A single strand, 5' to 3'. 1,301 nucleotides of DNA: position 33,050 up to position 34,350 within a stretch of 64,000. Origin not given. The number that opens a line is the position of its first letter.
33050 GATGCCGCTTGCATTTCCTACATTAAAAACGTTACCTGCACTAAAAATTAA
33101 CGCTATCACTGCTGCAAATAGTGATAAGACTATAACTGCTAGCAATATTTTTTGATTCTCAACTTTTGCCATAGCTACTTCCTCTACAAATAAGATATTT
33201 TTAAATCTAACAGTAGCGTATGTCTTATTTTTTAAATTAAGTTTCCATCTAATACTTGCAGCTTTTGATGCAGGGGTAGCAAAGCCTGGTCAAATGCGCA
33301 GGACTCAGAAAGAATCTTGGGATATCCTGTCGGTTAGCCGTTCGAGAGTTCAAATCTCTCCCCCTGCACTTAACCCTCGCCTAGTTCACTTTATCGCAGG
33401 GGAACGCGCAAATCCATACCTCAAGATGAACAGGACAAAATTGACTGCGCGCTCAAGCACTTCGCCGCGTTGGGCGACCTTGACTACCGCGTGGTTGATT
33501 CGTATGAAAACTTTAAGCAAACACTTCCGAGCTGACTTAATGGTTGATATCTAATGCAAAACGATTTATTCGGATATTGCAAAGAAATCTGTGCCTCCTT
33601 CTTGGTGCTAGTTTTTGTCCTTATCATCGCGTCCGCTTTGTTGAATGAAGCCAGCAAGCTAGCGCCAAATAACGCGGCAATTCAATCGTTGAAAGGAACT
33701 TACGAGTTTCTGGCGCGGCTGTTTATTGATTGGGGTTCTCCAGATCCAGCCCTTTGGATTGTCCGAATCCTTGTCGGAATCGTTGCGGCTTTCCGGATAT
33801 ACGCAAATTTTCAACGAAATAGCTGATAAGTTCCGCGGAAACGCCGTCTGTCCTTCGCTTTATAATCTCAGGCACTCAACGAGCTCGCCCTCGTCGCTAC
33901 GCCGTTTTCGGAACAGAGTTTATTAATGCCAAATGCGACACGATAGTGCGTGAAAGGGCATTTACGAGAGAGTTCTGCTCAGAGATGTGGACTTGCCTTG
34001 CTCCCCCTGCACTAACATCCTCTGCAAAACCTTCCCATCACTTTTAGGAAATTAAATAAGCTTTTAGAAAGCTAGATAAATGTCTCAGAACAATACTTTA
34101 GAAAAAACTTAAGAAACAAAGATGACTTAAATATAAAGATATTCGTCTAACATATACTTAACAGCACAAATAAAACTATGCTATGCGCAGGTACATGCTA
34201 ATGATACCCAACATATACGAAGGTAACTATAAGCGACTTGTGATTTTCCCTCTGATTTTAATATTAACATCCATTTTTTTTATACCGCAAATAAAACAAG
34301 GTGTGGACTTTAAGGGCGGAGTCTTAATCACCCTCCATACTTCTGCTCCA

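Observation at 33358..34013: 13-bp direct repeat of the tRNA-Leu 3' end flanking a GC-rich insert of roughly 650 bp: likely att scar of an integrated element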

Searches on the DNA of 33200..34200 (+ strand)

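Call 13: search_dna_similar(query=window:33371-34000:+, collection=phages, mode=distant, max_evalue=0.01)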
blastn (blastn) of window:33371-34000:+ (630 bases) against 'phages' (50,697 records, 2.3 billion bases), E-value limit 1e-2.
No match.

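Call 14: search_dna_similar(query=window:33371-34000:+, collection=plasmids, mode=distant, max_evalue=0.01)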
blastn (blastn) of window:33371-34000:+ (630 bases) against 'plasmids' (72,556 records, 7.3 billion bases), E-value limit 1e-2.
No match.

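Call 24: search_rna_families(sources=[L005, L006, L007, L008], threshold=gathering)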
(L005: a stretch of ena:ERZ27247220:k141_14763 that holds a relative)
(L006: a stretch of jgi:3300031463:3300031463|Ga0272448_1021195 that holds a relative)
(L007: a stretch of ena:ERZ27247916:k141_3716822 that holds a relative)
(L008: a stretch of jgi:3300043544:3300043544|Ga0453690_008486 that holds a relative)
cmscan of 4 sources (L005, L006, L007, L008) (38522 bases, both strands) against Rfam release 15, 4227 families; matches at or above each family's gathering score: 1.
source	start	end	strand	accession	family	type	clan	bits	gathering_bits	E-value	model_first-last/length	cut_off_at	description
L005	5155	5238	+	RF00005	tRNA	Gene; tRNA;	CL00001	57.7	29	4.6e-10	1-71/71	no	tRNA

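Call 43: search_rna_families(source=window, start=33200, end=34200, threshold=evalue, max_evalue=5)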
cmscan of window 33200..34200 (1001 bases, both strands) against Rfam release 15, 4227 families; matches with E-value up to 5: 3.
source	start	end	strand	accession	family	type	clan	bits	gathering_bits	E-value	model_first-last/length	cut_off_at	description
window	33270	33368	+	RF00005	tRNA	Gene; tRNA;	CL00001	47.2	29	9.5e-09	1-71/71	no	tRNA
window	33298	33369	-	RF04354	Plastid-ycf2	Cis-reg;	-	19.3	65.7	0.47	1-75/75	no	Plastid-ycf2 5UTR RNA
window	33333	33368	-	RF04351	Plastid-psbl-rps4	Cis-reg;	-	16.2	68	2.5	1-53/53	no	Plastid-psbl-rps4 3UTR RNA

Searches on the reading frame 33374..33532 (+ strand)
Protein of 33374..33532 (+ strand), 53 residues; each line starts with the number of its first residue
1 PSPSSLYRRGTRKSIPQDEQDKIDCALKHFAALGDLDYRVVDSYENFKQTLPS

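Call 28: search_protein_families(library=pfam, proteins=[window:33374-33532:+], max_evalue=1)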
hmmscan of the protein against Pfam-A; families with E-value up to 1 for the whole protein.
seq(53 aa): 1 family
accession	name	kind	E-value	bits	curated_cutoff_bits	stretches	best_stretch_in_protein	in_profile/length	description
PF19778.5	RE_endonuc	-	8.9e-05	22.7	23.4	1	12-42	76-106/108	Endonuclease domain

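Call 78: search_protein_families(library=padloc, max_evalue=0.01, proteins=[window:33374-33532:+])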
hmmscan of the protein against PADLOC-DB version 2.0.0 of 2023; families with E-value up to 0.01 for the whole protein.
seq(53 aa): 1 family
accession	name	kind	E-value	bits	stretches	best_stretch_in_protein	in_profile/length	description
PDLC03647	REase_III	-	0.0071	12.5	1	15-48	946-983/989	Type III restriction enzyme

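Call 92: search_solved_structures(query=window:33374-33532:+, max_evalue=10, show_alignments=2)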
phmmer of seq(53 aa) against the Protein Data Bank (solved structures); distinct sequences matched with E-value up to 10: 0.

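Call 93: search_protein_families(library=ncbifam, max_evalue=0.1, proteins=[window:33374-33532:+])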
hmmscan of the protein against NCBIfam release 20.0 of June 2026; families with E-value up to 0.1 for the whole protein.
seq(53 aa): 0 families

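Call 97: search_protein_representatives(protein=window:33374-33532:+)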
Query: 53 residues. Proteins with E-value up to 0.001 (for the whole library): 5; up to 1e-10: 2; up to 1e-30: 0. The best 5 are listed.
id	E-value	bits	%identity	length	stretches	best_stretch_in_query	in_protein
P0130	5.4e-15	70.1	76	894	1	9-53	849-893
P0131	4.2e-12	61.1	75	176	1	9-52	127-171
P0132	6.6e-10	54.3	61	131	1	8-53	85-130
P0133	3.4e-08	49.0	65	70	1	9-45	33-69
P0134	8.6e-08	47.7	43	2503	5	18-42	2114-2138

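Call 98: search_protein_families(library=pfam, max_evalue=0.001, proteins=[P0130, P0131, P0132])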
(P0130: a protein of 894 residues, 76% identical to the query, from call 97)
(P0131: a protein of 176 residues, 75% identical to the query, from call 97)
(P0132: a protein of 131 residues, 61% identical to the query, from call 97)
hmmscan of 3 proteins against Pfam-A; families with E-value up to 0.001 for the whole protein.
P0130 (894 aa): 3 families
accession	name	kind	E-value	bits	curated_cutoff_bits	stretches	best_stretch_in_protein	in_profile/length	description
PF19778.5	RE_endonuc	-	8.7e-27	93.5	23.4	1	768-881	1-105/108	Endonuclease domain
PF04851.21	ResIII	-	8.1e-19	68.6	22.5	1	69-244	20-162/164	Type III restriction enzyme, res subunit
PF00270.35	DEAD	-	2.6e-08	34.2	26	1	74-245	8-161/167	DEAD/DEAH box helicase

P0131 (176 aa): 1 family
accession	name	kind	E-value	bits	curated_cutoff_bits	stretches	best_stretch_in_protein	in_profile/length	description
PF19778.5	RE_endonuc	-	1.3e-25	89.7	23.4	1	47-161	2-106/108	Endonuclease domain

P0132 (131 aa): 1 family
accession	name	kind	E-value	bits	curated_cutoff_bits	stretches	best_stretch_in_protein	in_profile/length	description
PF19778.5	RE_endonuc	-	1.6e-28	99.1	23.4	1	5-119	2-106/108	Endonuclease domain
